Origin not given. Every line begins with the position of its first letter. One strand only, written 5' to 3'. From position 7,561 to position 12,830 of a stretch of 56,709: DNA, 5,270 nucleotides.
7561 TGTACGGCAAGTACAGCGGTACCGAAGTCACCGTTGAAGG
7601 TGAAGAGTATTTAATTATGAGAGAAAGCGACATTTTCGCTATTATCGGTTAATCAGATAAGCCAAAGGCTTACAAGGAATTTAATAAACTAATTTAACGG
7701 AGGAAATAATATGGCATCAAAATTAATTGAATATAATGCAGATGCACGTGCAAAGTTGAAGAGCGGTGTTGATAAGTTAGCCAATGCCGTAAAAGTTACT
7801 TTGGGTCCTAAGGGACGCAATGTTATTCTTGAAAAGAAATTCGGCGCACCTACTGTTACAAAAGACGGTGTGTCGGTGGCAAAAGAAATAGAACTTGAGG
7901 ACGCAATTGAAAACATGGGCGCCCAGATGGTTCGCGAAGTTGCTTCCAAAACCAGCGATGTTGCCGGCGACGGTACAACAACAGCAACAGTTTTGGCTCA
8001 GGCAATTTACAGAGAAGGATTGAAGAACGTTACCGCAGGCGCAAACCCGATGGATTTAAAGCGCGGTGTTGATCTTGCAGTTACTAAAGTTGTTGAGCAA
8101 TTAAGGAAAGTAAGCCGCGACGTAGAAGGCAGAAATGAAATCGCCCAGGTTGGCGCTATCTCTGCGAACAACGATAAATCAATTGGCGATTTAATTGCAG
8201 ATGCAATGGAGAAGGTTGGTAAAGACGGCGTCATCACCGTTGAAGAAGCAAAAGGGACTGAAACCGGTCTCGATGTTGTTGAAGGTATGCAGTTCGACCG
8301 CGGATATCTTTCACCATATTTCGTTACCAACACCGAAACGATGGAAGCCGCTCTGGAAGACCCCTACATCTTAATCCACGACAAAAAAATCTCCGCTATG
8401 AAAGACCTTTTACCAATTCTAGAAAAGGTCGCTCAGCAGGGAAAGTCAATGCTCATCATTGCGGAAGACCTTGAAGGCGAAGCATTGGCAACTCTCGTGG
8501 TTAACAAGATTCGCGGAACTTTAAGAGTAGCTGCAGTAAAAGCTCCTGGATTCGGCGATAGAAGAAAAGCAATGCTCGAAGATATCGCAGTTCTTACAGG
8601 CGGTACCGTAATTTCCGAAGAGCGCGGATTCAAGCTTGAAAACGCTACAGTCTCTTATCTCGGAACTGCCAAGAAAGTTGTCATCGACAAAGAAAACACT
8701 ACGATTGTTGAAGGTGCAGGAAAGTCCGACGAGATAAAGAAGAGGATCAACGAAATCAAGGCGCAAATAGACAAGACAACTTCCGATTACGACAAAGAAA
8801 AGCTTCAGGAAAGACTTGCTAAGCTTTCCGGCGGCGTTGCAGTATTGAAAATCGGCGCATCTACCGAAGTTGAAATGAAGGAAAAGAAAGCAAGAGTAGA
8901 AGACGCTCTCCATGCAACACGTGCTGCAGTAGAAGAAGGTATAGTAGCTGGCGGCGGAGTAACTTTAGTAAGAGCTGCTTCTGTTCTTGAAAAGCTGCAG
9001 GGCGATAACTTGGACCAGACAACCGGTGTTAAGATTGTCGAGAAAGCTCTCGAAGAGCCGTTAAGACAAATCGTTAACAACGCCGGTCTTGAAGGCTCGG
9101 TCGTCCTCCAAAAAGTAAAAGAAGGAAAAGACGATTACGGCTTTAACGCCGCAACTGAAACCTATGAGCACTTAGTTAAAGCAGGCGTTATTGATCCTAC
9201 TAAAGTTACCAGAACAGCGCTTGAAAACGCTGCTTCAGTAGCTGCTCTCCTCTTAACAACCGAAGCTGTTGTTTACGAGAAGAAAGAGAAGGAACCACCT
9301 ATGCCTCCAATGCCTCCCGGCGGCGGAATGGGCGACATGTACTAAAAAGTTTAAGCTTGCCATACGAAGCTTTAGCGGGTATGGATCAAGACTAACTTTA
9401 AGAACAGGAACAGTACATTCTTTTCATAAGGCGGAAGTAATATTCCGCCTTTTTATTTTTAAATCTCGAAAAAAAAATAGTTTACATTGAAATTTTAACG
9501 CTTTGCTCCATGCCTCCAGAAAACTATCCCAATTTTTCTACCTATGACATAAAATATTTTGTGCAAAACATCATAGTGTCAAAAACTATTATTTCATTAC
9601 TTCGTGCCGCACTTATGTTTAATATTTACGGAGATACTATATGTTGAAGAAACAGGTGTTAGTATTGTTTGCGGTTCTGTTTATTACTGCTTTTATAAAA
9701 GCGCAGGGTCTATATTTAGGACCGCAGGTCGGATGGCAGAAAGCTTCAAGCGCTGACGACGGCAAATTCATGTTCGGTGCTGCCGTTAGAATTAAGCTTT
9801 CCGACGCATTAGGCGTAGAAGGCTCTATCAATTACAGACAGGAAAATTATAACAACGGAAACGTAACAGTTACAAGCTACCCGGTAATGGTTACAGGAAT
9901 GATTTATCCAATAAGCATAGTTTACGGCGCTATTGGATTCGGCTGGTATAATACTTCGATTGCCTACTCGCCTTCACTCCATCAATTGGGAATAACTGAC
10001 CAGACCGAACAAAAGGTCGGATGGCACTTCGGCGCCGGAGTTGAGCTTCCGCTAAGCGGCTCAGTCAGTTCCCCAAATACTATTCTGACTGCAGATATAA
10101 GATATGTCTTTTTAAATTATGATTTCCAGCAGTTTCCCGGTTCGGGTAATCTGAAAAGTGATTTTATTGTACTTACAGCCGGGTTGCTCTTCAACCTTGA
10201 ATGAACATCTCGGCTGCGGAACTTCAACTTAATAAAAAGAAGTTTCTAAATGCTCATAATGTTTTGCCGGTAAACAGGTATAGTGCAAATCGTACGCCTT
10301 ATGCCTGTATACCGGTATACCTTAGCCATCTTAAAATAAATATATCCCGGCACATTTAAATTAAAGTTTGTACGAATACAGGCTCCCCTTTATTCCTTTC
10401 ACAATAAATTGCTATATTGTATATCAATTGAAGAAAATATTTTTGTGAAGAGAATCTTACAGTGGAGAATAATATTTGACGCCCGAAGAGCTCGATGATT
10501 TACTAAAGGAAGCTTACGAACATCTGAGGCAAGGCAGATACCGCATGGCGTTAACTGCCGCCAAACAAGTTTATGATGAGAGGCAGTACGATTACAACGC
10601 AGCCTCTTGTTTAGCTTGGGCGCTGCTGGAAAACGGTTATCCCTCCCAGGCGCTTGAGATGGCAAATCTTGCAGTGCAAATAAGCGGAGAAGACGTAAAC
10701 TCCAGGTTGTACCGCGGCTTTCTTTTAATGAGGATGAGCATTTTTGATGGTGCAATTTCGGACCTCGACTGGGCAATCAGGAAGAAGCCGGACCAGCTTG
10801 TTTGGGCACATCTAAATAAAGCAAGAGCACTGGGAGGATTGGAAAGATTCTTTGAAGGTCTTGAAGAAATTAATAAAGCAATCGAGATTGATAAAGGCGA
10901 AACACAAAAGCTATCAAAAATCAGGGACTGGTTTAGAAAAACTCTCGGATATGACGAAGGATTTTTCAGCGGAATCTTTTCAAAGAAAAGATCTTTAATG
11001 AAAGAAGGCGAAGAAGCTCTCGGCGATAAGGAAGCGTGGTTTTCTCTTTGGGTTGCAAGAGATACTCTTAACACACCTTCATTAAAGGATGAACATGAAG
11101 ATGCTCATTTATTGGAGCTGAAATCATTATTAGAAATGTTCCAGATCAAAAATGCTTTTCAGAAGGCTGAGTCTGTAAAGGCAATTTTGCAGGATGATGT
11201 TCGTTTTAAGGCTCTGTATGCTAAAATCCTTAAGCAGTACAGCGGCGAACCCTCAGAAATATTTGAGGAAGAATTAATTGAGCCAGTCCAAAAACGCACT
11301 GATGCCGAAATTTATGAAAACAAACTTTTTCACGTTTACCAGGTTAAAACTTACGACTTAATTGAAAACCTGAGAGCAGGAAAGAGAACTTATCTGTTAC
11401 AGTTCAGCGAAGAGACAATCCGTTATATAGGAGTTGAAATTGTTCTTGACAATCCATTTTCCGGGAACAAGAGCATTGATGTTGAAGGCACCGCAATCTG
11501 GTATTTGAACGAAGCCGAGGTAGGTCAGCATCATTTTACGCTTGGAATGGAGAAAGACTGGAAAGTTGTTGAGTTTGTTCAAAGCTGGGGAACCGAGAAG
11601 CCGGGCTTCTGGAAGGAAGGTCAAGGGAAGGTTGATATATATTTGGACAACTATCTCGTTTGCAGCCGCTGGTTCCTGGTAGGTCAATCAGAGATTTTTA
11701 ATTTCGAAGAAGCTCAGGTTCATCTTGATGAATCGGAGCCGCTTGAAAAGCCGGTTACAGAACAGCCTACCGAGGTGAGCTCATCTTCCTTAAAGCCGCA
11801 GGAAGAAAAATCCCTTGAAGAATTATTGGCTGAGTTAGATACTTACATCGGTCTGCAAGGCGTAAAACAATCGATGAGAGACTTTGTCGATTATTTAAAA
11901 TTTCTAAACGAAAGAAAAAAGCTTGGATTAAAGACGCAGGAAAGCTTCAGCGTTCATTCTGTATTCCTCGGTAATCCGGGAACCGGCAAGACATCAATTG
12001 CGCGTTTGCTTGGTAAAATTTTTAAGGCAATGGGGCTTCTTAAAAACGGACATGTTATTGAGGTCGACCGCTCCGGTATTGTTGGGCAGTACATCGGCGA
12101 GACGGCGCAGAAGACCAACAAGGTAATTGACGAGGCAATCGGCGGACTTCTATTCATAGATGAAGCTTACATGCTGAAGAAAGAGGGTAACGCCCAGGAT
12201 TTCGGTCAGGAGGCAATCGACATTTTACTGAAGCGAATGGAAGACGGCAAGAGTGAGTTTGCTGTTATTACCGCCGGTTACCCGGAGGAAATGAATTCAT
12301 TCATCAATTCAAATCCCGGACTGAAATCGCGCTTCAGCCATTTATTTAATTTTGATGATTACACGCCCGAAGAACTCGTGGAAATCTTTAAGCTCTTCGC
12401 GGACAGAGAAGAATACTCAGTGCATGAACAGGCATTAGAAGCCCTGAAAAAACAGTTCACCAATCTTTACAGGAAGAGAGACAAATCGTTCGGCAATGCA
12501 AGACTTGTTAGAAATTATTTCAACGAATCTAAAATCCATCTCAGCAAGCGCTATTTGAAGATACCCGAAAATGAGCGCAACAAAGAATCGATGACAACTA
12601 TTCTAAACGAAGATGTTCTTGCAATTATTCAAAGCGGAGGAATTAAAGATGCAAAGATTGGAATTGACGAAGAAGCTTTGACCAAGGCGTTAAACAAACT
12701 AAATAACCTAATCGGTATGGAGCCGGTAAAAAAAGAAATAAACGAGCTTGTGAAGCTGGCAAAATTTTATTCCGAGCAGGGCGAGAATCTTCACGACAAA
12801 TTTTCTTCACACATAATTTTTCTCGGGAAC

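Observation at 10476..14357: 1293-aa protein with an N-terminal TPR array and three tandem CbbX/SpoVK-type AAA+ modules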

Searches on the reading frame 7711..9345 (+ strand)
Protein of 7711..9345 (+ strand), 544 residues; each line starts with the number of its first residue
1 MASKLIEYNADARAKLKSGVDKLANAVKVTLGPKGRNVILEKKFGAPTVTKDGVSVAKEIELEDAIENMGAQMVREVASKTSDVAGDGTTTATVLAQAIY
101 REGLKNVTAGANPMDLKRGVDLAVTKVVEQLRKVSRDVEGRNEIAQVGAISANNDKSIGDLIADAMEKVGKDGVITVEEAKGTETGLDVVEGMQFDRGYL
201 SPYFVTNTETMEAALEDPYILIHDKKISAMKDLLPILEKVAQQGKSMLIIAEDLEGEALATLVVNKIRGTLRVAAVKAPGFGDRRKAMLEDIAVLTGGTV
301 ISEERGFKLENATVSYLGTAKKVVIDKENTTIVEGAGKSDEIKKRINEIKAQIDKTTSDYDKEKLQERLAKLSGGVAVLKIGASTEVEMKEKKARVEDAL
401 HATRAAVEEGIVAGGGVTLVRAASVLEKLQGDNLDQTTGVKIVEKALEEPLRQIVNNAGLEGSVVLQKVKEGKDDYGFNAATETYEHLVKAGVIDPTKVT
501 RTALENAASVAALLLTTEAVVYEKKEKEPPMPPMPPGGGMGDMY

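Call 8: search_protein_families(library=pfam, proteins=[window:7711-9345:+], max_evalue=0.001)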
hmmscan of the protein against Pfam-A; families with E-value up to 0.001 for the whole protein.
window:7711-9345:+ (544 aa): 1 family
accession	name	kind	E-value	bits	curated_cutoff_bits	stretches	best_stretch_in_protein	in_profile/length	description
PF00118.29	Cpn60_TCP1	-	7.6e-78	262.8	34.3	1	23-524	1-489/490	TCP-1/cpn60 chaperonin family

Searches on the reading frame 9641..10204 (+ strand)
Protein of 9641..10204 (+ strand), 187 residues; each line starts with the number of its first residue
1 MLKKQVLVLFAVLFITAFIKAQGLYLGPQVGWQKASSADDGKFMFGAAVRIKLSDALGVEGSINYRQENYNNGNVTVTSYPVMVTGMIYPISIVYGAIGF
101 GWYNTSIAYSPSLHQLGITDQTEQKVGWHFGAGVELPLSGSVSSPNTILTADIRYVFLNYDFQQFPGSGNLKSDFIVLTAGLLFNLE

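Call 8: search_protein_families(library=pfam, proteins=[window:9641-10204:+], max_evalue=0.001)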
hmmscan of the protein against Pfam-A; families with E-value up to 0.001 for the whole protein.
window:9641-10204:+ (187 aa): 1 family
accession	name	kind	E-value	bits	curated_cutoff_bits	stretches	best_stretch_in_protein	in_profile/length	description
PF13505.12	OMP_b-brl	-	2.9e-14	54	28.7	1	7-184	3-175/175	Outer membrane protein beta-barrel domain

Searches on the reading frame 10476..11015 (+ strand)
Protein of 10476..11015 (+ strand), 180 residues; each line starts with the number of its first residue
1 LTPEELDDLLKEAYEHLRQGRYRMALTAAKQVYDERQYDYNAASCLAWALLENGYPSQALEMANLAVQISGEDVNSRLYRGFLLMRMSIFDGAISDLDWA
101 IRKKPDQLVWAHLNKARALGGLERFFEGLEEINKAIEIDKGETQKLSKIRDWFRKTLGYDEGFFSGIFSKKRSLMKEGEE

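Call 10: search_protein_families(library=pfam, proteins=[window:10476-11015:+], max_evalue=5)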
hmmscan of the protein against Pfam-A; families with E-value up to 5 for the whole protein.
window:10476-11015:+ (180 aa): 11 families
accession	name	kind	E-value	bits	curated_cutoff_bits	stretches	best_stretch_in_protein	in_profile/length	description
PF07719.23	TPR_2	-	1.5e-06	28.3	27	2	111-140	3-32/34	Tetratricopeptide repeat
PF13371.12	TPR_9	-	4.8e-05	23.7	35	1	51-107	6-62/73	Tetratricopeptide repeat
PF13432.12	TPR_16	-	5.7e-05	23.9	32.7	1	10-70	1-61/65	Tetratricopeptide repeat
PF14559.12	TPR_19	-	0.00051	20.8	25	1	17-66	2-51/68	Tetratricopeptide repeat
PF00515.34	TPR_1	-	0.00072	19.7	27.8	0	79-106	6-33/34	Tetratricopeptide repeat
PF13428.12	TPR_14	-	0.00083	20.3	23.5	1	45-78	6-39/44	Tetratricopeptide repeat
PF12895.13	ANAPC3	-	0.0011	19.6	27.2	1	19-97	2-79/82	Anaphase-promoting complex, cyclosome, subunit 3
PF07721.20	TPR_4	-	0.0027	18.6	27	1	42-63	3-24/26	Tetratricopeptide repeat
PF14863.12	Alkyl_sulf_dimr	-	0.0079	17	26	1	7-65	70-128/139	Alkyl sulfatase dimerisation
PF13424.12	TPR_12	-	0.022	15.4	30.1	0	22-69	26-74/77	Tetratricopeptide repeat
PF13181.12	TPR_8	-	0.037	14.6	25.7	0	111-140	3-32/34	Tetratricopeptide repeat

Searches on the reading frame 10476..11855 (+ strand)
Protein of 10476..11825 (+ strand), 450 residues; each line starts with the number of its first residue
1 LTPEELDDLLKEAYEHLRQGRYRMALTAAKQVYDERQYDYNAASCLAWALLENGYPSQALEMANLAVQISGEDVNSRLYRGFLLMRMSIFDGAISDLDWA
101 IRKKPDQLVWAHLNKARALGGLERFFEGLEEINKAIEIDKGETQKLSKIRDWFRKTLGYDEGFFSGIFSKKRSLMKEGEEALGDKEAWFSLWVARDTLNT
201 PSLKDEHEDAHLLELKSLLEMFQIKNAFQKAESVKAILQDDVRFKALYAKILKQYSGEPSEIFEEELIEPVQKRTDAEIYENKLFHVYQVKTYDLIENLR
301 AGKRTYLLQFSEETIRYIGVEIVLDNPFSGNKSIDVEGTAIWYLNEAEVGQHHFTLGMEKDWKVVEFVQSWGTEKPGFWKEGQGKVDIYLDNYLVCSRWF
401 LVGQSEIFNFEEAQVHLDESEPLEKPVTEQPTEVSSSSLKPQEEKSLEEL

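Call 10: search_protein_families(library=pfam, proteins=[window:10476-11825:+], max_evalue=5)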
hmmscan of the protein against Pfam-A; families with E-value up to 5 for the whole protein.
window:10476-11825:+ (450 aa): 10 families
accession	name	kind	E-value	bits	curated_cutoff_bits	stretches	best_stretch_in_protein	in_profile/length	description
PF13371.12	TPR_9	-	0.00033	21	35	1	51-107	6-62/73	Tetratricopeptide repeat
PF07719.23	TPR_2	-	0.00038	20.8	27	0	111-140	3-32/34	Tetratricopeptide repeat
PF13432.12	TPR_16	-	0.0006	20.7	32.7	1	10-70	1-61/65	Tetratricopeptide repeat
PF12895.13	ANAPC3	-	0.003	18.2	27.2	1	19-97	2-79/82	Anaphase-promoting complex, cyclosome, subunit 3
PF14559.12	TPR_19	-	0.0083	16.9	25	1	17-66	2-51/68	Tetratricopeptide repeat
PF00515.34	TPR_1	-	0.02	15.2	27.8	0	79-106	6-33/34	Tetratricopeptide repeat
PF14863.12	Alkyl_sulf_dimr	-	0.027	15.3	26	1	7-65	70-128/139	Alkyl sulfatase dimerisation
PF13428.12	TPR_14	-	0.032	15.3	23.5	1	45-78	6-39/44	Tetratricopeptide repeat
PF07721.20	TPR_4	-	0.067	14.3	27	1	42-63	3-24/26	Tetratricopeptide repeat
PF13181.12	TPR_8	-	0.63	10.8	25.7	0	111-140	3-32/34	Tetratricopeptide repeat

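Call 38: predict_structure(alignment_id=A2)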
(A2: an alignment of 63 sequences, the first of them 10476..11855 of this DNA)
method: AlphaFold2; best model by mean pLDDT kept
length: 460 residues; sequences in the alignment: 63
mean_pLDDT: 85.3   pTM: 0.57
mean pLDDT of the five models: 85.3, 85.0, 84.3, 83.1, 82.5
residues with pLDDT >= 90: 281; 70-90: 110; 50-70: 25; < 50: 44
segments of 3 or more residues with pLDDT < 50: 162-168, 258-272, 416-422, 427-429, 437-444, 458-460
pLDDT, mean of each block of 10 residues (from residue 1): 89 92 88 91 96 90 93 94 97 98 96 98 97 97 93 89 48 92 95 97 95 97 96 95 91 69 29 80 83 88 87 92 90 93 92 90 89 84 95 94 88 55 50 48 60 60
secondary structure, 60 per line:
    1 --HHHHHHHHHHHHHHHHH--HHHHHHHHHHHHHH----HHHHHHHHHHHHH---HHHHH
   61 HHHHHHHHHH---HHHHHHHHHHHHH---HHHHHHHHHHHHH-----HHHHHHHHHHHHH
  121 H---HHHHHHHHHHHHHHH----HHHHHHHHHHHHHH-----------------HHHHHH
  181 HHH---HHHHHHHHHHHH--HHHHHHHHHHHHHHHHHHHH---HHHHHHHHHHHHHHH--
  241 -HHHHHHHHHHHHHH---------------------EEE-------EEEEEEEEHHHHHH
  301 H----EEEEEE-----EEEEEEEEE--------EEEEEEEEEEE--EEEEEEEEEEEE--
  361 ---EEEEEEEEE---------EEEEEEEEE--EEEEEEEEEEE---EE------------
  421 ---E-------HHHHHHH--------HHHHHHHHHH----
elements in order: H3-19 H22-35 H40-52 H56-70 H74-86 H90-102 H108-121 H125-139 H144-157 H175-183 H187-198 H201-220 H224-238 H242-255 E277-279 E287-294 H295-301 E306-311 E317-325 E334-344 E347-358 E364-372 E382-390 E393-403 H432-438 H447-456

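Call 49: fold_search(model_id=the predicted structure, library=pdb)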
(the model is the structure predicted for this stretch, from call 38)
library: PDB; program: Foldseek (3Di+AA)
matches with E <= 10: 1762; with E <= 0.001: 214
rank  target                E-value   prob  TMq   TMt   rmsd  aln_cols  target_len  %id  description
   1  5vhv_A                9.5e-07  1.00  0.20  0.24  20.9       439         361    8  Pseudomonas fluorescens alkylpurine DNA glycosylase AlkC bound to DNA containing an oxocarbenium-intermediate analog (released 2017-10-25)
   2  1w3b_B                3.5e-06  1.00  0.26  0.31  12.5       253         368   15  The superhelical TPR domain of O-linked GlcNAc transferase reveals structural similarities to importin alpha. (released 2004-09-09)
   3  8chy                  4.4e-06  1.00  0.29  0.46  14.7       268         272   13  Crystal structure of an 8-repeat consensus TPR superhelix with Zinc. (released 2024-02-21)
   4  9qhc_A                8.3e-06  1.00  0.30  0.47  13.6       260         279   13  Crystal structure of 8-repeat CTPR protein with eliminated coordination sites (released 2025-10-22)
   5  3ieg_A                9.5e-06  1.00  0.22  0.28  18.2       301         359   16  Crystal Structure of P58(IPK) TPR Domain at 2.5 A (released 2010-03-31)
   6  4gyy_A                1.1e-05  1.00  0.30  0.21   7.2       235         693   19  Crystal structure of human O-GlcNAc Transferase with UDP-5SGlcNAc and a peptide substrate (released 2012-10-31)
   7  5vi0_B                1.1e-05  1.00  0.19  0.24  20.5       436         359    8  Pseudomonas fluorescens alkylpurine DNA glycosylase AlkC bound to DNA containing an abasic site analog (released 2017-10-25)
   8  5vi0_A                1.3e-05  1.00  0.19  0.24  21.1       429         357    8  Pseudomonas fluorescens alkylpurine DNA glycosylase AlkC bound to DNA containing an abasic site analog (released 2017-10-25)
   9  5hgv_A                1.4e-05  1.00  0.30  0.21   6.9       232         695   18  Structure of an O-GlcNAc transferase point mutant, D554N in complex with peptide (released 2016-09-14)
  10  6q4m                  1.7e-05  1.00  0.31  0.21   7.6       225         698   19  Crystal structure of the O-GlcNAc transferase Asn648Tyr mutation (released 2019-12-25)
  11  9qhb                  1.7e-05  1.00  0.30  0.47  13.8       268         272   13  Crystal structure of 16-repeat CTPR protein with eliminated coordination sites (released 2025-10-22)
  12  2y4t_B                1.9e-05  1.00  0.17  0.19  21.2       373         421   13  Crystal structure of the human co-chaperone P58(IPK) (released 2011-08-10)
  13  4gyw_A                2.0e-05  1.00  0.30  0.21   7.0       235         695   18  Crystal structure of human O-GlcNAc Transferase in complex with UDP and a glycopeptide (released 2012-10-31)
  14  6e37_A                2.3e-05  1.00  0.32  0.22   7.1       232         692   18  O-GlcNAc Transferase in complex with covalent inhibitor (released 2019-11-06)
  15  3pe4_A                2.6e-05  1.00  0.29  0.20   7.3       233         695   19  Structure of human O-GlcNAc transferase and its complex with a peptide substrate (released 2011-01-19)
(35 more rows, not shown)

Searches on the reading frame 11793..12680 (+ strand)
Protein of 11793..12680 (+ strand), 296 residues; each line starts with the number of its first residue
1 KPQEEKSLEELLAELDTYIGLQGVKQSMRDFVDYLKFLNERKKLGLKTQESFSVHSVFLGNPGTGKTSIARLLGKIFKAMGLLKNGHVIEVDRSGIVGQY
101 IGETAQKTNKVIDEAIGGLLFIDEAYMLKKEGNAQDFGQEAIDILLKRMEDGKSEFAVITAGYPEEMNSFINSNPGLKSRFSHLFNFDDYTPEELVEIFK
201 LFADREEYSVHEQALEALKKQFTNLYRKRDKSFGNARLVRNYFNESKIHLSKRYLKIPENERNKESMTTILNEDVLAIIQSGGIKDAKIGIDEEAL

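Call 55: search_protein_families(library=ncbifam, proteins=[window:11793-12680:+], max_evalue=1e-20)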
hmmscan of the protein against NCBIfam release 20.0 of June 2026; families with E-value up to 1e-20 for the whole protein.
window:11793-12680:+ (296 aa): 3 families
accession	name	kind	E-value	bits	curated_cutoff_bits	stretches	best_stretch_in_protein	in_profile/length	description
TIGR02881.1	spore_V_K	equivalog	2.4e-80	269.4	422.95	1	12-274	2-260/261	stage V sporulation protein K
TIGR02880.1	cbbX_cfxQ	equivalog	3.7e-71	239.7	459.25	1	4-277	9-280/284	CbbX protein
TIGR03922.1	T7SS_EccA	equivalog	7.5e-71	239.4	466.65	1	6-280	266-553/557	type VII secretion AAA-ATPase EccA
